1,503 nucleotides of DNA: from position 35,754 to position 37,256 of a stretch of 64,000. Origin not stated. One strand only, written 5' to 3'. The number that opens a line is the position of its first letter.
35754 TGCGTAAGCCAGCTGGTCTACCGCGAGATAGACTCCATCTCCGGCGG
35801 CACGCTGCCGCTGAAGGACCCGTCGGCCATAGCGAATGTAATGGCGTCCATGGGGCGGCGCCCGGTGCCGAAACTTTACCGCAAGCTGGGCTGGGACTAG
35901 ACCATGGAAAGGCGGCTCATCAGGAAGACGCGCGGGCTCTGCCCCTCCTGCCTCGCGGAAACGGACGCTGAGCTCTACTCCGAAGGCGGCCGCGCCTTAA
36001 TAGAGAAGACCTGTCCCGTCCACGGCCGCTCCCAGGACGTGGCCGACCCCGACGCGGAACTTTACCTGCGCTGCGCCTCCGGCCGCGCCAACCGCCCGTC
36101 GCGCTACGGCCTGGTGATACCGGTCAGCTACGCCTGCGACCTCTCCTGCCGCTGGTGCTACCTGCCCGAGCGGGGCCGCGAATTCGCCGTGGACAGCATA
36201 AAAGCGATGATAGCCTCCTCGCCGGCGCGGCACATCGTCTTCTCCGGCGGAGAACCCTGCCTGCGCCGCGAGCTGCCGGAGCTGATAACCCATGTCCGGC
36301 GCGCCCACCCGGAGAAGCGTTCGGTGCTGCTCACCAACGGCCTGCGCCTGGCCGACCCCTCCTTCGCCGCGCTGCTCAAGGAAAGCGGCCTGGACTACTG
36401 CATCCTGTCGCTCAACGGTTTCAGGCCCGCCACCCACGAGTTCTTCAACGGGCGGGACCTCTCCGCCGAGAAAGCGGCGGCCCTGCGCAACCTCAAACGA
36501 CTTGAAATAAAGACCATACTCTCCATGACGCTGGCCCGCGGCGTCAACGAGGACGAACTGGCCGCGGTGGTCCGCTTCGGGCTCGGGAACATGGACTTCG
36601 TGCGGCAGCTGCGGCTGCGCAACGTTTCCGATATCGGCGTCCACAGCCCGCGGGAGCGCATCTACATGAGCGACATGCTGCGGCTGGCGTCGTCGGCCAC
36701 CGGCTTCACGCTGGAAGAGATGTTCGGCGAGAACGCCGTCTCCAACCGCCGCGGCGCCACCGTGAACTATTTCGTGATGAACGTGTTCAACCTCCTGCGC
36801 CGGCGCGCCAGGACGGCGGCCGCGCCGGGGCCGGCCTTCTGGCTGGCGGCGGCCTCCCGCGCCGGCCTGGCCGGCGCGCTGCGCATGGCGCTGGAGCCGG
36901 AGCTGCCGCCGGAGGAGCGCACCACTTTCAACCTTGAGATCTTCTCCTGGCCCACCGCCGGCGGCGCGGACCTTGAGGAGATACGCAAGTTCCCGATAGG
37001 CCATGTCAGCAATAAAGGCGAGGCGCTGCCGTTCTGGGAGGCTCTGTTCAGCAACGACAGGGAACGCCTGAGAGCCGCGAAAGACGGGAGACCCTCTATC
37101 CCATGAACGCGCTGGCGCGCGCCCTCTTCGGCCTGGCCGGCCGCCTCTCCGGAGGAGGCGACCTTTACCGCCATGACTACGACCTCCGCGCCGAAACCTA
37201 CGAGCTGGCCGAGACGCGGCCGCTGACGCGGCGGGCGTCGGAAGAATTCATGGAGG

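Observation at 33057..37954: Lipoprotein - UbiA prenyltransferase - two radical SAM enzymes - methyltransferase operon: candidate pathway for a modified isoprenoid lipid or quinone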

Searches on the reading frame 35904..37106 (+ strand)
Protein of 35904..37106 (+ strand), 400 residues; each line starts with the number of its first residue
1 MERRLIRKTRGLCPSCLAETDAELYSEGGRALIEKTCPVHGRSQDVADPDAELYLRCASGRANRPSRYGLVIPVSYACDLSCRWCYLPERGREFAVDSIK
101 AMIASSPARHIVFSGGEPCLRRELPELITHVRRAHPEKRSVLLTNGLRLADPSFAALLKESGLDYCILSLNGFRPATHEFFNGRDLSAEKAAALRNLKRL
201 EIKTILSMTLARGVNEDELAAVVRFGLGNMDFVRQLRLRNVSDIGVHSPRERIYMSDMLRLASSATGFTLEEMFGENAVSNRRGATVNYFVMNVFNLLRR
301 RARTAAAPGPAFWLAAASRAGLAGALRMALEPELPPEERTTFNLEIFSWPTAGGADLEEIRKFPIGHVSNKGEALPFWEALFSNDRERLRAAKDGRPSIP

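Call 3: search_protein_families(library=pfam, proteins=[window:35904-37106:+], max_evalue=0.01)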
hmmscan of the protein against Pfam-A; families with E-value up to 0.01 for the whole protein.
window:35904-37106:+ (400 aa): 3 families
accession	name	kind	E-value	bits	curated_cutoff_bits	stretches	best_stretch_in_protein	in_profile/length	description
PF04055.27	Radical_SAM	-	4e-21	76.3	29.5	1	72-225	1-165/166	Radical SAM superfamily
PF23545.1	Zn_ribbon_HMPTM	-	1.7e-12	47.1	27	1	6-46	2-42/45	HMPTM N-terminal zinc ribbon domain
PF13353.11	Fer4_12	-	0.0014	19.4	22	1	78-151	15-96/137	4Fe-4S single cluster domain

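Call 4: search_protein_families(library=ncbifam, proteins=[window:35904-37106:+], max_evalue=0.01)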
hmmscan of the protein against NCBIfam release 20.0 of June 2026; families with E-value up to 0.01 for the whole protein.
window:35904-37106:+ (400 aa): 42 families (the best 25 are shown)
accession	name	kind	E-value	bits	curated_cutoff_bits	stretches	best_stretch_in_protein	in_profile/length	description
NF045646.2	rSAM_Se_TrsS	equivalog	7.4e-37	126.9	490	2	71-267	89-296/441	radical SAM (seleno)protein TrsS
NF045702.1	rSAM_GDGT_ether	equivalog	3e-32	111.9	450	2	72-259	90-290/486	tetraether lipid synthase Tes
TIGR02666.1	moaA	equivalog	3.8e-16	59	284.05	1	70-244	12-198/336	GTP 3',8-cyclase MoaA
NF001199.0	PRK00164.2-1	equivalog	1.7e-14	53.7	231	1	69-236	13-184/308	GTP 3',8-cyclase MoaA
NF045703.1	rSAM_Tes_intein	exception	4.4e-14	51.3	1700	1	108-252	644-784/1040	tetraether lipid synthase Tes, intein-containing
TIGR03977.1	rSAM_pair_HxsC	equivalog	1.6e-13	50.2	267.9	1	75-248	32-212/292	His-Xaa-Ser system radical SAM maturase HxsC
TIGR04303.1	GeoRSP_rSAM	equivalog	1.1e-12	48.2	400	1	74-243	11-179/325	GeoRSP system radical SAM/SPASM protein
TIGR02668.1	moaA_archaeal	equivalog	8e-12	44.7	325.25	1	70-230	12-177/303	GTP 3',8-cyclase MoaA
TIGR04546.1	rSAM_ahbC_deAc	equivalog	1.2e-11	44.1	650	1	71-222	42-196/390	12,18-didecarboxysiroheme deacetylase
TIGR04055.1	rSAM_NirJ2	equivalog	1.4e-11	44.6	500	1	77-226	9-161/326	putative heme d1 biosynthesis radical SAM protein NirJ2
TIGR04347.1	pseudo_SAM_Halo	equivalog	1.6e-11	44.2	525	1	68-223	38-196/390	TIGR04347 family pseudo-SAM/SPASM protein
TIGR04054.1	rSAM_NirJ1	equivalog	4.1e-11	42.1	650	1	71-221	39-192/387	putative heme d1 biosynthesis radical SAM protein NirJ1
TIGR02109.1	PQQ_syn_pqqE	equivalog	1.4e-10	40.6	381.35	1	69-221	8-164/358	pyrroloquinoline quinone biosynthesis protein PqqE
TIGR04051.1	rSAM_NirJ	equivalog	2.1e-09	36.8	515.45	1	77-224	11-161/354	heme d1 biosynthesis radical SAM protein NirJ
TIGR04250.1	SCM_rSAM_ScmE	equivalog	2.8e-09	36.3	400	1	74-232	9-171/358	SynChlorMet cassette radical SAM/SPASM protein ScmE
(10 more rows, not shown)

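Call 10: find_homologous_proteins(query=window:35904-37106:+)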
Query window:35904-37106:+ (400 aa): 52 proteins with E <= 0.001 among 8000 candidates.
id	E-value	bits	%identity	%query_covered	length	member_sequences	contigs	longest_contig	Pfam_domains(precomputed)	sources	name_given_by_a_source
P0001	7.2e-235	797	88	100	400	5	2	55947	PF23545.2,PF04055.28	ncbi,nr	ncbi:MAG: radical SAM protein [Elusimicrobiales bacterium]|nr:radical SAM protein [Elusimicrobiales 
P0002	2.5e-227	772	87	98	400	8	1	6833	PF23545.2,PF04055.28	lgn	-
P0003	8.4e-221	751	83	100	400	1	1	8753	PF23545.2,PF04055.28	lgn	-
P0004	2.5e-217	739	84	96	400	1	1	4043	PF23545.2,PF04055.28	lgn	-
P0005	1.8e-214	730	83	98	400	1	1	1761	PF23545.2,PF04055.28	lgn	-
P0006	1.2e-210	717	100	81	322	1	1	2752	PF23545.2,PF04055.28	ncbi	ncbi:MAG: putative Fe-S oxidoreductase, partial [Elusimicrobia bacterium]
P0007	1.0e-209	714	81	98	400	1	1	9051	PF23545.2,PF04055.28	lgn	-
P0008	4.5e-196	669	81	93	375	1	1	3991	PF04055.28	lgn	-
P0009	1.4e-190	651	72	98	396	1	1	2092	PF23545.2,PF04055.28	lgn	-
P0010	8.4e-190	649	72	98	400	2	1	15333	PF23545.2,PF04055.28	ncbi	-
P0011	4.5e-189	646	72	98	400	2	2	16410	PF23545.2,PF04055.28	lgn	-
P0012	1.2e-184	632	71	98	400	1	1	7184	PF23545.2,PF04055.28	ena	-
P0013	1.6e-184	631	71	98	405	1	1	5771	PF23545.2,PF04055.28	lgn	-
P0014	2.7e-184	631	70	97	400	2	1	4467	PF23545.2,PF04055.28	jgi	jgi:molybdenum cofactor biosynthesis enzyme MoaA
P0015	1.0e-183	629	70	99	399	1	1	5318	PF23545.2,PF04055.28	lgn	-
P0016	1.8e-180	618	68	100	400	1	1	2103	PF23545.2,PF04055.28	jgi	jgi:molybdenum cofactor biosynthesis enzyme MoaA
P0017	4.6e-180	617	68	98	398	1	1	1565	PF23545.2,PF04055.28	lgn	-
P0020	6.9e-138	478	54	97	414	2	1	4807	PF23545.2,PF04055.28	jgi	-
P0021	1.5e-136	474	55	98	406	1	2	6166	PF23545.2,PF04055.28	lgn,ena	-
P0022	4.8e-130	452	53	97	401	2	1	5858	PF23545.2,PF04055.28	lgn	-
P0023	1.1e-123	431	51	97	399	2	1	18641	PF23545.2,PF04055.28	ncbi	ncbi:MAG: radical SAM protein [bacterium]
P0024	5.3e-122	426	49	100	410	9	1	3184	PF23545.2,PF04055.28,PF13353.12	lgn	-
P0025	1.5e-121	424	49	99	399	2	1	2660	PF23545.2,PF04055.28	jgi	jgi:uncharacterized radical SAM superfamily Fe-S cluster-containing enzyme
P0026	4.9e-121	422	48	100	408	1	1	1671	PF23545.2,PF04055.28,PF13353.12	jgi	jgi:uncharacterized radical SAM superfamily Fe-S cluster-containing enzyme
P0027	3.3e-120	420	48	100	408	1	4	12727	PF23545.2,PF04055.28,PF13353.12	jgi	jgi:uncharacterized radical SAM superfamily Fe-S cluster-containing enzyme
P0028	1.3e-119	418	48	100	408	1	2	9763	PF23545.2,PF04055.28,PF13353.12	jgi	jgi:uncharacterized radical SAM superfamily Fe-S cluster-containing enzyme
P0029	1.6e-119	418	49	99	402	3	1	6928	PF23545.2,PF04055.28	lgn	-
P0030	2.0e-119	417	48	99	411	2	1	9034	PF23545.2,PF04055.28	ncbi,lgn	-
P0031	2.8e-119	417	48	100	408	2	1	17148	PF23545.2,PF04055.28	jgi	-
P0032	1.5e-116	408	48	100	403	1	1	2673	PF23545.2,PF04055.28,PF13353.12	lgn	-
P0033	2.0e-116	407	49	97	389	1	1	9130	PF23545.2,PF04055.28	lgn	-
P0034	6.6e-109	383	45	97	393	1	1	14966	PF23545.2,PF04055.28,PF13353.12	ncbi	ncbi:MAG: radical SAM protein [bacterium]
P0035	7.1e-106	373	46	97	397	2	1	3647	PF23545.2,PF04055.28,PF13353.12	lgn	-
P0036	1.1e-102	362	45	99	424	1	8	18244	PF23545.2,PF04055.28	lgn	-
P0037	1.1e-101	359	46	97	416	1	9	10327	PF23545.2,PF04055.28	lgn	-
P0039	2.1e-99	351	44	96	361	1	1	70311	PF23545.2,PF04055.28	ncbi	ncbi:MAG: radical SAM protein [Elusimicrobiota bacterium]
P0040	9.3e-99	349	43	99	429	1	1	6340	PF23545.2,PF04055.28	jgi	jgi:pyruvate-formate lyase-activating enzyme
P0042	4.6e-32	130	33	65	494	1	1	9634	PF23545.2,PF04055.28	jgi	jgi:uncharacterized radical SAM superfamily Fe-S cluster-containing enzyme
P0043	5.1e-25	106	32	64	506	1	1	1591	PF23545.2,PF04055.28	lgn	-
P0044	4.0e-21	94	27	76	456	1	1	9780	PF23545.2,PF04055.28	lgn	-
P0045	5.7e-21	93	26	67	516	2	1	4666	PF23545.2,PF04055.28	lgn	-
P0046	4.6e-17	80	27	95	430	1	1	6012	PF23545.2,PF04055.28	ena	-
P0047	1.0e-16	79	26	66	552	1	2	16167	PF23545.2,PF04055.28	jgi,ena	-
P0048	4.2e-16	77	28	79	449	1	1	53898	PF23545.2,PF04055.28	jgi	jgi:uncharacterized radical SAM superfamily Fe-S cluster-containing enzyme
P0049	2.7e-14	71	30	61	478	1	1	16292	PF23545.2,PF04055.28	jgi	jgi:uncharacterized radical SAM superfamily Fe-S cluster-containing enzyme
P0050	1.4e-12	65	26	70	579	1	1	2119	PF23545.2,PF04055.28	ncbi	ncbi:MAG TPA: radical SAM protein, partial [Polyangiaceae bacterium]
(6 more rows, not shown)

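Call 12: find_encoding_contigs(protein=P0039, flank=8000, max_places=3)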
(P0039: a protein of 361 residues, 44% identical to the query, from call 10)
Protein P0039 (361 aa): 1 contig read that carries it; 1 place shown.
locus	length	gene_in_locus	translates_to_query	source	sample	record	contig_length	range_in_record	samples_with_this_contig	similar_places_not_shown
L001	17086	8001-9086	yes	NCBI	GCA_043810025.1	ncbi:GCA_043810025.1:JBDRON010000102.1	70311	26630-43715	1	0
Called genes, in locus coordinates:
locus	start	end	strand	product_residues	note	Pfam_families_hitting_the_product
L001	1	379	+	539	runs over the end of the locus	PF23357:DUF7088, PF09822:ABC_transp_aux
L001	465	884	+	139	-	PF08570:DUF1761 (weak)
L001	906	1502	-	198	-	PF00857:Isochorismatase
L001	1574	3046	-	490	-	PF17767:NAPRTase_N, PF02749:QRPTase_N (faint), PF04095:NAPRTase (weak), PF17956:NAPRTase_C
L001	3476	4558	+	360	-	PF12679:ABC2_membrane_2, PF12698:ABC2_membrane_3, PF12730:ABC2_membrane_4 (weak), PF01061:ABC2_membrane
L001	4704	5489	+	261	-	-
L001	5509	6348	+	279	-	PF01040:UbiA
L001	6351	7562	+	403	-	PF04055:Radical_SAM, PF13186:SPASM (weak)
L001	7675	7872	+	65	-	-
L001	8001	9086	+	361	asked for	PF23545:Zn_ribbon_HMPTM, PF04055:Radical_SAM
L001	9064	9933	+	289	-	PF01135:PCMT (faint), PF13489:Methyltransf_23 (weak), PF01209:Ubie_methyltran, PF08704:GCD14 (faint), PF13847:Methyltransf_31, PF08241:Methyltransf_11, PF08242:Methyltransf_12, PF13649:Methyltransf_25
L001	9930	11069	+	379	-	PF13353:Fer4_12 (faint), PF04055:Radical_SAM, PF13186:SPASM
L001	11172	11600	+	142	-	PF09835:DUF2062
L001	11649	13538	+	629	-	PF14559:TPR_19 (faint), PF07719:TPR_2 (faint), PF13181:TPR_8 (faint), PF26807:Phage_T7_GP04 (weak), PF08486:SpoIID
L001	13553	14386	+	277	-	PF26514:DUF8173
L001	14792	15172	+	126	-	PF00072:Response_reg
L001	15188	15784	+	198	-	PF02777:Sod_Fe_C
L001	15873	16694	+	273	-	PF00072:Response_reg, PF12833:HTH_18, PF00165:HTH_AraC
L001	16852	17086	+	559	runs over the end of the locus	PF08448:PAS_4 (weak), PF13188:PAS_8 (faint), PF13426:PAS_9, PF08447:PAS_3 (faint), PF00989:PAS (weak), PF13426:PAS_9, PF00512:HisKA, PF02518:HATPase_c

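Call 13: find_encoding_contigs(protein=P0023, flank=8000, max_places=3)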
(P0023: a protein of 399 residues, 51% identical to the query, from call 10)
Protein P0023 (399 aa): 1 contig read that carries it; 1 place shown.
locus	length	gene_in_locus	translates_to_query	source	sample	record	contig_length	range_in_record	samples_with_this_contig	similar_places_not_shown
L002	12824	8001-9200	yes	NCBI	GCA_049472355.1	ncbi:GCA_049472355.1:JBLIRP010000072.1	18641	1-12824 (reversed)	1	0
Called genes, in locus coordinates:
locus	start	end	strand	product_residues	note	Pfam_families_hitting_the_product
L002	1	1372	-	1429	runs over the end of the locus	PF01835:MG2, PF17791:MG3 (weak), PF07703:A2M_BRD, PF00207:A2M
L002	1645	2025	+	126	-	PF00817:IMS (faint), PF11799:IMS_C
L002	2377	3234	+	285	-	PF01135:PCMT (weak), PF01209:Ubie_methyltran, PF13489:Methyltransf_23, PF13649:Methyltransf_25, PF13847:Methyltransf_31, PF08241:Methyltransf_11, PF08242:Methyltransf_12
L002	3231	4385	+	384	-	PF04055:Radical_SAM, PF13186:SPASM (weak)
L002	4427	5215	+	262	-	-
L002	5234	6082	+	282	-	PF01040:UbiA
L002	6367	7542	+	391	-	PF04055:Radical_SAM, PF13186:SPASM (weak)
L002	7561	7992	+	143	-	-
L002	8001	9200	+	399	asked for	PF23545:Zn_ribbon_HMPTM, PF04055:Radical_SAM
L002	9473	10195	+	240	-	-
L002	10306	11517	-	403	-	PF12704:MacB_PCD, PF02687:FtsX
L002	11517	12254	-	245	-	PF00005:ABC_tran, PF13304:AAA_21 (faint)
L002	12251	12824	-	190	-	PF25990:Beta-barrel_YknX, PF26002:Beta-barrel_AprE (faint), PF25954:Beta-barrel_RND_2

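Call 14: find_encoding_contigs(protein=P0034, flank=8000, max_places=3)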
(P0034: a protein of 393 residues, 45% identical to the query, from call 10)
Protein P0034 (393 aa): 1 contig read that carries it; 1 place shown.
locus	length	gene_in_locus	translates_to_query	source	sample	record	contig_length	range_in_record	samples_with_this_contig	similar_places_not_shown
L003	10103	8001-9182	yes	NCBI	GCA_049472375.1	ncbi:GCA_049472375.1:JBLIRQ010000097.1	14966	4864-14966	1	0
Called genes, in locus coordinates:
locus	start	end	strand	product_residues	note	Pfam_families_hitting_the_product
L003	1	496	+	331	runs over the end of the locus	PF08461:WHD_RNase_R, PF01995:NRD1_2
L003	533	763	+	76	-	-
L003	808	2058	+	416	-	PF13173:AAA_14, PF13635:DUF4143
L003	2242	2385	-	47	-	-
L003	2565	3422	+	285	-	PF01209:Ubie_methyltran, PF01728:FtsJ (weak), PF02353:CMAS (weak), PF13489:Methyltransf_23, PF13649:Methyltransf_25, PF13847:Methyltransf_31, PF08241:Methyltransf_11, PF08242:Methyltransf_12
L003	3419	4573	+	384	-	PF04055:Radical_SAM, PF13186:SPASM (weak)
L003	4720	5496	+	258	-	-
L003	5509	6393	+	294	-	PF01040:UbiA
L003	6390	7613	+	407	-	PF04055:Radical_SAM, PF13353:Fer4_12 (weak), PF13186:SPASM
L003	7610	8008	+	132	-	-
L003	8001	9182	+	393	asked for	PF23545:Zn_ribbon_HMPTM, PF04055:Radical_SAM, PF13353:Fer4_12 (weak)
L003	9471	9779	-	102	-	-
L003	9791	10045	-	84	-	-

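Call 15: search_solved_structures(query=window:35904-37106:+, max_evalue=0.001, show_alignments=1)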
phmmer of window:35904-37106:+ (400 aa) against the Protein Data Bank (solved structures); distinct sequences matched with E-value up to 0.001: 6.
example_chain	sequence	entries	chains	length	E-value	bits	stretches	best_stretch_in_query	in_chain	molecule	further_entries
7tol_A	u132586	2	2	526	4.4e-29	104.8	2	72-266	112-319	glycerol dibiphytanyl glycerol tetraether - macrocyclic archaeol synthase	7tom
7vob_C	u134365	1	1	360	1.6e-05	27.3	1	64-183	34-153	Cytosylglucuronate decarboxylase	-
7voc_C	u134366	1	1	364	1.6e-05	27.3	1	63-183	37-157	Cytosylglucuronate decarboxylase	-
2fb2_A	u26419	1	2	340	0.00022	23.5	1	101-227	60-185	Molybdenum cofactor biosynthesis protein A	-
1tv7_A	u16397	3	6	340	0.00029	23.1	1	101-228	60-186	Molybdenum cofactor biosynthesis protein A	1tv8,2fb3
6c8v_A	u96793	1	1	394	0.00042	22.6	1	65-213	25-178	Coenzyme PQQ synthesis protein E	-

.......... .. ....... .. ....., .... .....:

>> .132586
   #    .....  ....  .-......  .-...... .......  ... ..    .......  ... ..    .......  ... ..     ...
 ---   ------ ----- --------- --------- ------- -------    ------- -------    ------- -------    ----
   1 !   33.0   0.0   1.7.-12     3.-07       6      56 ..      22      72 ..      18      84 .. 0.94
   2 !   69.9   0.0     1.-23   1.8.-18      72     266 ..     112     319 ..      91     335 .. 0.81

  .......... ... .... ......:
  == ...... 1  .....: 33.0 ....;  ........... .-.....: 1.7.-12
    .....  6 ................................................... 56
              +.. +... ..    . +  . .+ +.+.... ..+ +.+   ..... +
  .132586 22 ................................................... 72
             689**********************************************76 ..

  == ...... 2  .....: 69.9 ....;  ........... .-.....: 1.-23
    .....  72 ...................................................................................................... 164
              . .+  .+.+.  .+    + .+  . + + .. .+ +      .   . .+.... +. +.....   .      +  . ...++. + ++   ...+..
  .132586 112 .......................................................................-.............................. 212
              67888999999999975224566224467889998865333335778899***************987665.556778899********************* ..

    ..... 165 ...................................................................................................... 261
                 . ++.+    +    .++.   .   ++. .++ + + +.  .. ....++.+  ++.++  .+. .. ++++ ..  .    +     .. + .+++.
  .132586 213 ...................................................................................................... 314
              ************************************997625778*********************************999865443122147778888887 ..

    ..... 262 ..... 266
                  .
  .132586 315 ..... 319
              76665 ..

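Call 23: find_related_loci(query=A1, collection=genome_contigs, flank=10000)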
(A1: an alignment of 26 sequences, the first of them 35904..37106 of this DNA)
Query A1 (400 aa) in genome_contigs; peptide patterns used: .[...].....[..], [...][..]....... (x = any residue, [..] = any of these).
145 stretches matched a pattern; 97 encode a relative of the query (tblastn E <= 1e-3); the best 80 are kept; 80 distinct loci.
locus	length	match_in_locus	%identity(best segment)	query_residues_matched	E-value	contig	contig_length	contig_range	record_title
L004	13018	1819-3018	88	1-400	0e+0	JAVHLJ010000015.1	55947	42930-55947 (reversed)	MAG: Elusimicrobiales bacterium isolate Ess09-09 NODE_15_length_55947_cov_13.018607, whole genome shotgun sequence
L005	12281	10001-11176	72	1-392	0e+0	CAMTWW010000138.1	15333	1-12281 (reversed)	MAG: uncultured Elusimicrobia bacterium isolate G04_MAG_00049 genome assembly, contig: G04_MAG_00049_000000000059, whole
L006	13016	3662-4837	71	1-392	0e+0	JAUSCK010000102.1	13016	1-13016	MAG: Elusimicrobiota bacterium isolate E14_concoct.bin.112_sub E14_k141_1454576, whole genome shotgun sequence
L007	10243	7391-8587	48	1-399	2e-131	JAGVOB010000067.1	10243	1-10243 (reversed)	MAG: Candidatus Omnitrophota bacterium isolate DeMMO3_15 c_000000025974, whole genome shotgun sequence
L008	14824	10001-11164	51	1-386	6e-130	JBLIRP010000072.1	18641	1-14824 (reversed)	MAG: bacterium isolate MF1_202303_bin_233 MF1_202303_bin_233_scaffold_72, whole genome shotgun sequence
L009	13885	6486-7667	49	1-394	2e-126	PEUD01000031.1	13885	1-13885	MAG: Candidatus Omnitrophica bacterium CG02_land_8_20_14_3_00__42_8 CG02_land_8_20_14_3.00_150_scaffold_4461_c, whole ge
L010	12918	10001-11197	48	1-399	5e-123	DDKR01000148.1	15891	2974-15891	MAG TPA_asm: Candidatus Omnitrophica bacterium UBA2593 UBA2593_contig_661, whole genome shotgun sequence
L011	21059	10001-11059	44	5-387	8e-106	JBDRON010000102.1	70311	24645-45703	MAG: Elusimicrobiota bacterium isolate MEGAHIT-group-1.958 k141_3433497, whole genome shotgun sequence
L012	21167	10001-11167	31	2-386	1e-44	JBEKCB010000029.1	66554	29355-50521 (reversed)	MAG: Candidatus Brocadiia bacterium isolate SPRUCE 14 SPRUCE_14_29, whole genome shotgun sequence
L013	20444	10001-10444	30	71-211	4e-15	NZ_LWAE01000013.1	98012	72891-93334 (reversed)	Clostridium magnum DSM 2767 CLMAG_contig000013, whole genome shotgun sequence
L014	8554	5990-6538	27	72-253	3e-14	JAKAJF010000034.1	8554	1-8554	MAG: bacterium isolate WY3.bin75 NODE_15861_length_8554_cov_1.210276, whole genome shotgun sequence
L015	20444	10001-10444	28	71-211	3e-13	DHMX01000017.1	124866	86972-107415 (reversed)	MAG TPA_asm: Lachnospiraceae bacterium UBA4631 UBA4631_contig_201, whole genome shotgun sequence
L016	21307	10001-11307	33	70-212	3e-13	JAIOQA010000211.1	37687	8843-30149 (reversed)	MAG: Deltaproteobacteria bacterium isolate LakeFargette_0920_ALND_MAG_72_12 LacPavin_0920_ALND_scaffold_163497, whole ge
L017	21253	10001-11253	31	76-225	2e-12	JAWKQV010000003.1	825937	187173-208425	MAG: Kofleriaceae bacterium isolate ABC1.117 ABC1.117.fa-3, whole genome shotgun sequence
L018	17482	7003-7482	28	71-231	1e-11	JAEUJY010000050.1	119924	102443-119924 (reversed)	MAG: Myxococcales bacterium isolate new MAG-81 k141_3720033, whole genome shotgun sequence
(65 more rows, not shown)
